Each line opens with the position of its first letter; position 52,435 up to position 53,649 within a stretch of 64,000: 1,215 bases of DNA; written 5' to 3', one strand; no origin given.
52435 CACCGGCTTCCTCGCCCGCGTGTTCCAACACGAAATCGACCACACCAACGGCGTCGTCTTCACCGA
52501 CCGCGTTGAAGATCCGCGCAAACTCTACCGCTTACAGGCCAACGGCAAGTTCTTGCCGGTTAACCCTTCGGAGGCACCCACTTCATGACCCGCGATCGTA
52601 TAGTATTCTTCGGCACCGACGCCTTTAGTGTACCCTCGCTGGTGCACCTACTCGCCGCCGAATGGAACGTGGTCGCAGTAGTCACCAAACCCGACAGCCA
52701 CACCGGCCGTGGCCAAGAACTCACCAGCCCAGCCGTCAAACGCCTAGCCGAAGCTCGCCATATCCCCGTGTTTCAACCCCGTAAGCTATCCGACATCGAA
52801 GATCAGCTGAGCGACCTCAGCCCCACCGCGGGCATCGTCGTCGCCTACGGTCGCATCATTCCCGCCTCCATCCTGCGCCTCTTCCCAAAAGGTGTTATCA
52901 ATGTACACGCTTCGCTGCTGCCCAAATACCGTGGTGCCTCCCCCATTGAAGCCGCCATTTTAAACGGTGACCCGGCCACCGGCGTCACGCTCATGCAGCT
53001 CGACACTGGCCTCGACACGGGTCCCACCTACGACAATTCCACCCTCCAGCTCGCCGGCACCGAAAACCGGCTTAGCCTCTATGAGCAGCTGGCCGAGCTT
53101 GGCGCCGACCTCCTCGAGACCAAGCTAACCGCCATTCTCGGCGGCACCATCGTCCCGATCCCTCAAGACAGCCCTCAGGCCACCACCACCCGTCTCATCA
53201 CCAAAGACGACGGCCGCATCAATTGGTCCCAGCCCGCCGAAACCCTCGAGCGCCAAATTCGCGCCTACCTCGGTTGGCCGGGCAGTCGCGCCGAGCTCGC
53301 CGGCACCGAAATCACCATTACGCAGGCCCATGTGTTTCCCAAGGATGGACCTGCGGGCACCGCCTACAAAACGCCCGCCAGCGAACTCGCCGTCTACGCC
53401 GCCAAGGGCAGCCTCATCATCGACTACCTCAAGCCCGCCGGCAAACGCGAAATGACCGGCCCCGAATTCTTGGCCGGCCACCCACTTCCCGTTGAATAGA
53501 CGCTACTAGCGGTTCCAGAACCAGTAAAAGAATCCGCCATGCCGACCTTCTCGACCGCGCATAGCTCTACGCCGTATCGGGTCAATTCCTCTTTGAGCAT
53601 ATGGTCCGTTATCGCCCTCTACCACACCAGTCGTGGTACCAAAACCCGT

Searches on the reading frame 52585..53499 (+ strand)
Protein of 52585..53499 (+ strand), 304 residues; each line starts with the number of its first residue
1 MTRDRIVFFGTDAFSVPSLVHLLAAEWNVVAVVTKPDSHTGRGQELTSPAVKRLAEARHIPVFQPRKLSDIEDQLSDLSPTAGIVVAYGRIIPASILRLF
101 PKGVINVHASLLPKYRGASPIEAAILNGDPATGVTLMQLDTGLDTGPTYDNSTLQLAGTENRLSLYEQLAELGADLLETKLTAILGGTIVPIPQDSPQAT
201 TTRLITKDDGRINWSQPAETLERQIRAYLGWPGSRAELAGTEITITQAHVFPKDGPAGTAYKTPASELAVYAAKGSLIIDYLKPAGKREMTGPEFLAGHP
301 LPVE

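Call 36: find_homologous_proteins(query=window:52585-53499:+)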
Query window:52585-53499:+ (304 aa): 7534 proteins with E <= 0.001 among 8000 candidates; the best 120 are listed.
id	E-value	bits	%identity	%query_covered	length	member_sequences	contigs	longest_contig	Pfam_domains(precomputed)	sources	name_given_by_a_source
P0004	2.2e-196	669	100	100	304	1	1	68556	PF00551.25,PF02911.24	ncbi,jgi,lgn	ncbi:MAG TPA: methionyl-tRNA formyltransferase [Candidatus Saccharimonadia bacterium]|jgi:methionyl-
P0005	1.9e-173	594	88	100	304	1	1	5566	PF00551.25,PF02911.24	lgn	-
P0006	1.4e-169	581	87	100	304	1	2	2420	PF00551.25,PF02911.24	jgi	-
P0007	8.3e-158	542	81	100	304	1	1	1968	PF00551.25,PF02911.24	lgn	-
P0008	1.1e-157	542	81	100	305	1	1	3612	PF00551.25,PF02911.24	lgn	-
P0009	2.4e-148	511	77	99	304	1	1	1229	PF00551.25,PF02911.24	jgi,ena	-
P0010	1.3e-145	502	76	99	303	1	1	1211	PF00551.25,PF02911.24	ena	-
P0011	1.7e-141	489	74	99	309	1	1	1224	PF00551.25,PF02911.24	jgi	jgi:methionyl-tRNA formyltransferase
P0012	3.9e-140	484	72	99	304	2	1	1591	PF00551.25,PF02911.24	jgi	jgi:methionyl-tRNA formyltransferase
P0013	6.0e-138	477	70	100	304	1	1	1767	PF00551.25,PF02911.24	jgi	jgi:methionyl-tRNA formyltransferase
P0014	1.2e-136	473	70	99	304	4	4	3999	PF00551.25,PF02911.24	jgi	jgi:methionyl-tRNA formyltransferase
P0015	2.4e-136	472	72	98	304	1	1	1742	PF00551.25,PF02911.24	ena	-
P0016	8.3e-136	470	72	99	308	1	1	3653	PF00551.25,PF02911.24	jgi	jgi:methionyl-tRNA formyltransferase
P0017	2.9e-135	469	69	99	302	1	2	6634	PF00551.25,PF02911.24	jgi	jgi:methionyl-tRNA formyltransferase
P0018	3.7e-134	465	72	99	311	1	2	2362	PF00551.25,PF02911.24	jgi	jgi:methionyl-tRNA formyltransferase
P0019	9.0e-134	464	71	99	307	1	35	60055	PF00551.25,PF02911.24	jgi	jgi:methionyl-tRNA formyltransferase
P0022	1.2e-132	460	69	99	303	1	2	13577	PF00551.25,PF02911.24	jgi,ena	jgi:methionyl-tRNA formyltransferase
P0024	1.6e-132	459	68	99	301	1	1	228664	PF00551.25,PF02911.24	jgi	jgi:methionyl-tRNA formyltransferase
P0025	4.0e-132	458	69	99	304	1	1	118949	PF00551.25,PF02911.24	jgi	jgi:methionyl-tRNA formyltransferase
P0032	1.0e-129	450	69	98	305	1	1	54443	PF00551.25,PF02911.24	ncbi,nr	ncbi:MAG: fmt, methionyl-tRNA formyltransferase [Patescibacteria group bacterium]|nr:fmt, methionyl-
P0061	1.1e-124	434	66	99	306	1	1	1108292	PF00551.25,PF02911.24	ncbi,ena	-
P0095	1.5e-117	410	64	98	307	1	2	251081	PF00551.25,PF02911.24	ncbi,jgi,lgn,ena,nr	ncbi:MAG TPA: methionyl-tRNA formyltransferase [Candidatus Saccharimonadia bacterium]|nr:methionyl-t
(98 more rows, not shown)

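Call 37: find_encoding_contigs(protein=P0005, flank=10000, max_places=2)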
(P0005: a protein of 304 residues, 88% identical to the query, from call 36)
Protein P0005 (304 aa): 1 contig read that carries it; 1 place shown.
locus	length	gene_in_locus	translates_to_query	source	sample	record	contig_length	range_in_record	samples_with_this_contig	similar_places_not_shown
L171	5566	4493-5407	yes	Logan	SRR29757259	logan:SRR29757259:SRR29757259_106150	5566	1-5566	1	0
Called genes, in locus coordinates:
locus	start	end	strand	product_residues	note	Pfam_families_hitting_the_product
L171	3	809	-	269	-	?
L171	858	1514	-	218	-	PF00156:Pribosyltran (weak)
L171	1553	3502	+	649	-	PF17764:PriA_3primeBD, PF04851:ResIII, PF00270:DEAD, PF18319:Zn_ribbon_PriA (weak), PF00271:Helicase_C, PF18074:PriA_C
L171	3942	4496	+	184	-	PF01327:Pep_deformylase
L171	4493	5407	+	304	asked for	PF00551:Formyl_trans_N, PF02911:Formyl_trans_C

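Call 38: find_encoding_contigs(protein=P0019, flank=10000, max_places=2)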
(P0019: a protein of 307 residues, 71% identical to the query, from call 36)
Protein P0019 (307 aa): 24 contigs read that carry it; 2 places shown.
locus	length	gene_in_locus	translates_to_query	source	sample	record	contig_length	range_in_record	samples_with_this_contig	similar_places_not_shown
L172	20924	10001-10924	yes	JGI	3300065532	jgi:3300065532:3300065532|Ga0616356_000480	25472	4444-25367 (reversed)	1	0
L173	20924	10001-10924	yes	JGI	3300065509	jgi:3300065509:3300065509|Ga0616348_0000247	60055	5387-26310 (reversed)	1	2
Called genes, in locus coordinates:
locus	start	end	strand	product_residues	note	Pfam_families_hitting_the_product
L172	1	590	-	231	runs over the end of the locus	?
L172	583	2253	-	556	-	PF01368:DHH, PF02272:DHHA1, PF17768:RecJ_OB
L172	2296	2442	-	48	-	-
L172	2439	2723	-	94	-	PF25212:HVO_A0114 (weak)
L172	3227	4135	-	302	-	PF02355:SecD_SecF_C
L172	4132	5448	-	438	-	PF21760:SecD_1st, PF22599:SecDF_P1_head, PF00873:ACR_tran (weak), PF02355:SecD_SecF_C, PF03176:MMPL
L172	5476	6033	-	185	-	PF01797:Y1_Tnp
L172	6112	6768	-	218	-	PF00156:Pribosyltran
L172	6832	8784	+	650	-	PF17764:PriA_3primeBD, PF00270:DEAD, PF04851:ResIII, PF18319:Zn_ribbon_PriA (weak), PF00271:Helicase_C (weak), PF18074:PriA_C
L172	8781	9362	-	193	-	PF01966:HD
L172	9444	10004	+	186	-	PF01327:Pep_deformylase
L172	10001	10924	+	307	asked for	PF00551:Formyl_trans_N, PF02911:Formyl_trans_C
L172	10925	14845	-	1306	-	-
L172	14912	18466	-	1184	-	-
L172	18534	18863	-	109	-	PF02033:RBFA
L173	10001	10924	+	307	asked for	PF00551:Formyl_trans_N, PF02911:Formyl_trans_C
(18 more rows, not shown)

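Call 39: find_encoding_contigs(protein=P0024, flank=10000, max_places=2)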
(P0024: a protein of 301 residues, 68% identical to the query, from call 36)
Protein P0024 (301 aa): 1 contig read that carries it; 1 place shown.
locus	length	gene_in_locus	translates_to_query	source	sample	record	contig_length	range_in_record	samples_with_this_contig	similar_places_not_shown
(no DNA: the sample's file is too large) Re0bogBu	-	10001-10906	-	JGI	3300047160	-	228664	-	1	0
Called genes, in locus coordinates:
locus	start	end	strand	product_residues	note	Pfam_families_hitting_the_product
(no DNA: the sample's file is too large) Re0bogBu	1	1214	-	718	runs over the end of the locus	PF01966:HD, PF13328:HD_4, PF01842:ACT (faint), PF04607:RelA_SpoT, PF02824:TGS, PF19296:RelA_AH, PF28438:RelA_RIS, PF13291:ACT_4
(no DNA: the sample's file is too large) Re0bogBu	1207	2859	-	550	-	PF01368:DHH, PF02272:DHHA1, PF17768:RecJ_OB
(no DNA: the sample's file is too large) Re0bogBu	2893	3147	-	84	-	-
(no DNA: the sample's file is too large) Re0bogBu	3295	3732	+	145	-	-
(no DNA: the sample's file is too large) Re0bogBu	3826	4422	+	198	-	-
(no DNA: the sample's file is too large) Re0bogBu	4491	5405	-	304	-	PF02355:SecD_SecF_C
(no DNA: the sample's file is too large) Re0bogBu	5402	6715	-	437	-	PF21760:SecD_1st, PF22599:SecDF_P1_head, PF03176:MMPL, PF02355:SecD_SecF_C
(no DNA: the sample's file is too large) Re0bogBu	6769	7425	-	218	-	PF00156:Pribosyltran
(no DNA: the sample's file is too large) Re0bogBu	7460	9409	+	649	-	PF17764:PriA_3primeBD, PF00270:DEAD, PF04851:ResIII, PF13604:AAA_30 (weak), PF18319:Zn_ribbon_PriA, PF00271:Helicase_C (weak), PF18074:PriA_C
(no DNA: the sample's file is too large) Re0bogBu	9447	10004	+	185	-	PF01327:Pep_deformylase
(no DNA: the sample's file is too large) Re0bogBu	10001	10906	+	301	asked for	PF00551:Formyl_trans_N, PF02911:Formyl_trans_C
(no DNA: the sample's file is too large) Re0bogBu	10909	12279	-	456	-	-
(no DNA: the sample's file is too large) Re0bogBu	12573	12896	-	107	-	PF02033:RBFA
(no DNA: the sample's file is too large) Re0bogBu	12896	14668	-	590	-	PF04760:IF2_N, PF00009:GTP_EFTU, PF00071:Ras (weak), PF01926:MMR_HSR1, PF22042:EF-G_D2, PF11987:IF-2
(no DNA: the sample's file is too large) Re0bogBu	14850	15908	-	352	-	PF00575:S1 (weak), PF24685:OB_RRP5_4th (faint), PF00575:S1, PF21710:Spt6_S1 (faint), PF00575:S1, PF23459:S1_RRP5 (weak)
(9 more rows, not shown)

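Call 55: find_encoding_contigs(protein=P0025, flank=10000, max_places=1)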
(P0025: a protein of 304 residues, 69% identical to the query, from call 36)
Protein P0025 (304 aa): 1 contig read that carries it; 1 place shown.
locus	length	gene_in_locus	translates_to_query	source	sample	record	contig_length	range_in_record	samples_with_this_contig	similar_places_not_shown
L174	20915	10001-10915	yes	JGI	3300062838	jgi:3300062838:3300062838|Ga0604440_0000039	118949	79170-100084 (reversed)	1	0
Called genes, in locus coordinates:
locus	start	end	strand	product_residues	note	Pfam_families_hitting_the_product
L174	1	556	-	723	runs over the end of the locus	PF01966:HD, PF13328:HD_4, PF04607:RelA_SpoT, PF02824:TGS, PF19296:RelA_AH, PF28438:RelA_RIS, PF01842:ACT (weak), PF13291:ACT_4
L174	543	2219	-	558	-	PF01368:DHH, PF02272:DHHA1, PF17768:RecJ_OB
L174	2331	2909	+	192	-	-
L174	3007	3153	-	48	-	-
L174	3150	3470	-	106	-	PF25212:HVO_A0114 (faint)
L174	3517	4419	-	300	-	PF02355:SecD_SecF_C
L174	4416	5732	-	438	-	PF21760:SecD_1st, PF22599:SecDF_P1_head, PF03176:MMPL, PF00873:ACR_tran (weak), PF02355:SecD_SecF_C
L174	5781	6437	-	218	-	PF00156:Pribosyltran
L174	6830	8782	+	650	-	PF17764:PriA_3primeBD, PF00270:DEAD, PF04851:ResIII, PF13604:AAA_30 (weak), PF18319:Zn_ribbon_PriA (weak), PF00271:Helicase_C (weak), PF18074:PriA_C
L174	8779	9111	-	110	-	-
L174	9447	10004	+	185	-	PF01327:Pep_deformylase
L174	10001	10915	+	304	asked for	PF00551:Formyl_trans_N, PF02911:Formyl_trans_C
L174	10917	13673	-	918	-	-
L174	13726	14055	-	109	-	PF02033:RBFA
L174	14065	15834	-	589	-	PF04760:IF2_N, PF00009:GTP_EFTU, PF01926:MMR_HSR1, PF22042:EF-G_D2, PF03144:GTP_EFTU_D2 (faint), PF11987:IF-2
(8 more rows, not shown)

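Call 56: find_encoding_contigs(protein=P0022, flank=10000, max_places=1)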
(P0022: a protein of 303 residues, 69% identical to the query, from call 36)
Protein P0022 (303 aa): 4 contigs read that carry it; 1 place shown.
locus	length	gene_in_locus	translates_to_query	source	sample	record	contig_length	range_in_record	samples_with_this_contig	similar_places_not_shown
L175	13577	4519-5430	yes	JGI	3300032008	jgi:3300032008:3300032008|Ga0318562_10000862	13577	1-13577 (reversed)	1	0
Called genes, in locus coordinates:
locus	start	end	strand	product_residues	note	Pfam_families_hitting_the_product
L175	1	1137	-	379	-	?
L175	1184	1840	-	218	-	PF00156:Pribosyltran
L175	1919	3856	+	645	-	PF17764:PriA_3primeBD, PF04851:ResIII, PF13604:AAA_30 (weak), PF00270:DEAD, PF18319:Zn_ribbon_PriA, PF00271:Helicase_C, PF18074:PriA_C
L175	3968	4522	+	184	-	PF01327:Pep_deformylase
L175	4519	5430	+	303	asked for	PF00551:Formyl_trans_N, PF02911:Formyl_trans_C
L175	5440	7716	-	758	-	-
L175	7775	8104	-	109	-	PF02033:RBFA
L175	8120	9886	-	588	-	PF04760:IF2_N, PF00009:GTP_EFTU, PF00071:Ras (faint), PF01926:MMR_HSR1, PF03144:GTP_EFTU_D2 (faint), PF22042:EF-G_D2, PF11987:IF-2, PF14578:GTP_EFTU_D4 (faint)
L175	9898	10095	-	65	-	PF04296:YlxR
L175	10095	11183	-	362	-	PF00575:S1, PF13509:S1_2 (faint), PF24685:OB_RRP5_4th (faint), PF00575:S1 (weak), PF21710:Spt6_S1 (faint), PF00575:S1, PF23459:S1_RRP5 (weak)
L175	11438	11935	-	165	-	-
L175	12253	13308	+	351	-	-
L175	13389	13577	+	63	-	?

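Call 57: find_encoding_contigs(protein=P0032, flank=10000, max_places=1)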
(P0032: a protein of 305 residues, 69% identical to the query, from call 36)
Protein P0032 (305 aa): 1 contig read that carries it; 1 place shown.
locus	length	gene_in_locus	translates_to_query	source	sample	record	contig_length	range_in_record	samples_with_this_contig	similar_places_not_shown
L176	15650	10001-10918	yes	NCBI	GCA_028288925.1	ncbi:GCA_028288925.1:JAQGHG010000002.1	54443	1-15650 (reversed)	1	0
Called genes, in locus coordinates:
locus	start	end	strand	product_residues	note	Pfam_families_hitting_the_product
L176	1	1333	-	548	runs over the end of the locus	PF01368:DHH, PF02272:DHHA1, PF17768:RecJ_OB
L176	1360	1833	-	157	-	-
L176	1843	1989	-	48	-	-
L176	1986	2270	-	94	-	PF25212:HVO_A0114 (weak)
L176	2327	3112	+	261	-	-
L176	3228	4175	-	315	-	PF02355:SecD_SecF_C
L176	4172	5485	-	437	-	PF21760:SecD_1st, PF22599:SecDF_P1_head, PF02355:SecD_SecF_C, PF03176:MMPL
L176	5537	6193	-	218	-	PF00156:Pribosyltran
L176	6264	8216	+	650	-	PF17764:PriA_3primeBD, PF00270:DEAD, PF04851:ResIII, PF13604:AAA_30 (weak), PF18319:Zn_ribbon_PriA, PF00271:Helicase_C (weak), PF18074:PriA_C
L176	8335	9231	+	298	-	PF00535:Glycos_transf_2, PF10111:Glyco_tranf_2_2, PF13641:Glyco_tranf_2_3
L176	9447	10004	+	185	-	PF01327:Pep_deformylase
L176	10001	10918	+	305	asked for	PF00551:Formyl_trans_N, PF02911:Formyl_trans_C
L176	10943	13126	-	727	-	-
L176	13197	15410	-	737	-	-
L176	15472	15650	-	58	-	PF02033:RBFA (weak)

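Call 71: find_encoding_contigs(protein=P0061, flank=10000, max_places=1)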
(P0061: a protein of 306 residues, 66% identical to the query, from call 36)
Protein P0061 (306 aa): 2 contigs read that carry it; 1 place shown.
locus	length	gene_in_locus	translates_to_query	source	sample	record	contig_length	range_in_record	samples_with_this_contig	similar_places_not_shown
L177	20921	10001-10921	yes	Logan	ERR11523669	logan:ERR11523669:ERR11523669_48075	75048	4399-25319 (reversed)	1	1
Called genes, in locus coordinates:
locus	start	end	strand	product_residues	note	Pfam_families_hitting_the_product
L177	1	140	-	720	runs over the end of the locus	PF01966:HD, PF13328:HD_4, PF04607:RelA_SpoT, PF02824:TGS, PF19296:RelA_AH, PF28438:RelA_RIS, PF13291:ACT_4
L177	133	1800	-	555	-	PF01368:DHH, PF02272:DHHA1, PF17768:RecJ_OB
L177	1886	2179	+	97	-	-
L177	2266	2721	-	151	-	-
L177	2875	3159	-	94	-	-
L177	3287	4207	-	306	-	PF02355:SecD_SecF_C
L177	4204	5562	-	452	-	PF21760:SecD_1st, PF22599:SecDF_P1_head, PF03176:MMPL, PF02355:SecD_SecF_C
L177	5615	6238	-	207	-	-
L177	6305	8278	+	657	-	PF17764:PriA_3primeBD, PF00270:DEAD, PF04851:ResIII, PF00271:Helicase_C (faint), PF18319:Zn_ribbon_PriA, PF18074:PriA_C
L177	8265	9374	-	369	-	PF00391:PEP-utilizers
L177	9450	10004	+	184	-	PF01327:Pep_deformylase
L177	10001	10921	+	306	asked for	PF00551:Formyl_trans_N, PF02911:Formyl_trans_C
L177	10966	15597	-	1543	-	-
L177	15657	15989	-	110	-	PF02033:RBFA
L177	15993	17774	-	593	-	PF04760:IF2_N, PF00009:GTP_EFTU, PF01926:MMR_HSR1, PF22042:EF-G_D2, PF11987:IF-2, PF03144:GTP_EFTU_D2 (weak)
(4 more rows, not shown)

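Call 72: find_encoding_contigs(protein=P0095, flank=10000, max_places=1)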
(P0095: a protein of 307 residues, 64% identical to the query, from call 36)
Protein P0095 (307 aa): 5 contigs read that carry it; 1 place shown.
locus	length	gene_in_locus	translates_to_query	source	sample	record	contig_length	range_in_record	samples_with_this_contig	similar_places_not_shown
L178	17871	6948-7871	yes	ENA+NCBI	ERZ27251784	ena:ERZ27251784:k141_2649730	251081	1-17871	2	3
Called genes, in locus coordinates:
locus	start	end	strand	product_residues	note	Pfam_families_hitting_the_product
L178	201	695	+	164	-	-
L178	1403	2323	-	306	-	PF02355:SecD_SecF_C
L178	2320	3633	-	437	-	PF21760:SecD_1st, PF22599:SecDF_P1_head, PF03176:MMPL, PF02355:SecD_SecF_C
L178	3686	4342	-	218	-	PF00156:Pribosyltran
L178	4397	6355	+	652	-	PF17764:PriA_3primeBD, PF00270:DEAD, PF04851:ResIII, PF13604:AAA_30 (weak), PF18319:Zn_ribbon_PriA, PF00271:Helicase_C, PF18074:PriA_C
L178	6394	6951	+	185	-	PF01327:Pep_deformylase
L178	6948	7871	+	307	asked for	PF00551:Formyl_trans_N, PF02911:Formyl_trans_C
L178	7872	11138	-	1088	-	-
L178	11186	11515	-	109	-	PF02033:RBFA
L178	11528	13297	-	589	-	PF04760:IF2_N, PF00009:GTP_EFTU, PF00071:Ras (weak), PF01926:MMR_HSR1, PF22042:EF-G_D2, PF03144:GTP_EFTU_D2 (faint), PF11987:IF-2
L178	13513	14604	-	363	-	PF00575:S1, PF24685:OB_RRP5_4th (faint), PF00575:S1, PF21710:Spt6_S1 (faint), PF00575:S1, PF23459:S1_RRP5 (weak)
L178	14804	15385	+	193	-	-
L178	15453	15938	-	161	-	-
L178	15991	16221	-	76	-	-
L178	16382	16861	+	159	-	-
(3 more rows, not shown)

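Call 89: find_encoding_contigs(protein=P0017, flank=10000, max_places=2)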
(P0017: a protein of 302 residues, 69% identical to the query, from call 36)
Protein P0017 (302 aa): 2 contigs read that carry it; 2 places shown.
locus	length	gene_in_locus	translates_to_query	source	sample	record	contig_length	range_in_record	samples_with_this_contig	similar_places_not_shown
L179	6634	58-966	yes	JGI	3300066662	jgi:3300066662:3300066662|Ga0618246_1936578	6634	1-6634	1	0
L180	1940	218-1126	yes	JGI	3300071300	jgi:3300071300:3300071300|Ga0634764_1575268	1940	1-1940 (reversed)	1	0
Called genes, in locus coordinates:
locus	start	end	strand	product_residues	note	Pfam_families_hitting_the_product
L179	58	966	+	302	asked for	PF00551:Formyl_trans_N, PF02911:Formyl_trans_C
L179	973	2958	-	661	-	-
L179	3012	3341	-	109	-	PF02033:RBFA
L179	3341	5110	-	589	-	PF04760:IF2_N, PF00009:GTP_EFTU, PF00071:Ras (faint), PF01926:MMR_HSR1, PF03144:GTP_EFTU_D2 (faint), PF22042:EF-G_D2, PF11987:IF-2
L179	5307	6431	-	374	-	PF00575:S1, PF21710:Spt6_S1 (faint), PF00575:S1, PF23459:S1_RRP5 (weak)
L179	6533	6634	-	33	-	?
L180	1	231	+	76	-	?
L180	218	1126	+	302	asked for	PF00551:Formyl_trans_N, PF02911:Formyl_trans_C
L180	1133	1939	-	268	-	?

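Call 90: find_encoding_contigs(protein=P0008, flank=10000, max_places=1)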
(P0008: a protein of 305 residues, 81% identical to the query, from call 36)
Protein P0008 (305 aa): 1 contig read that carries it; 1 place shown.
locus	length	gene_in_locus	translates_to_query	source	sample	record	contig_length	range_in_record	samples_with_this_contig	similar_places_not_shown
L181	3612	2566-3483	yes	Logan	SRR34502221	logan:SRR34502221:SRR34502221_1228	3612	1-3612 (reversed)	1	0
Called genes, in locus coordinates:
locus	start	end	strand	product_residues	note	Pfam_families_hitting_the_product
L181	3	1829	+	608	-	?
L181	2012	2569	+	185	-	PF01327:Pep_deformylase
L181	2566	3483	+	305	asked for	PF00551:Formyl_trans_N, PF02911:Formyl_trans_C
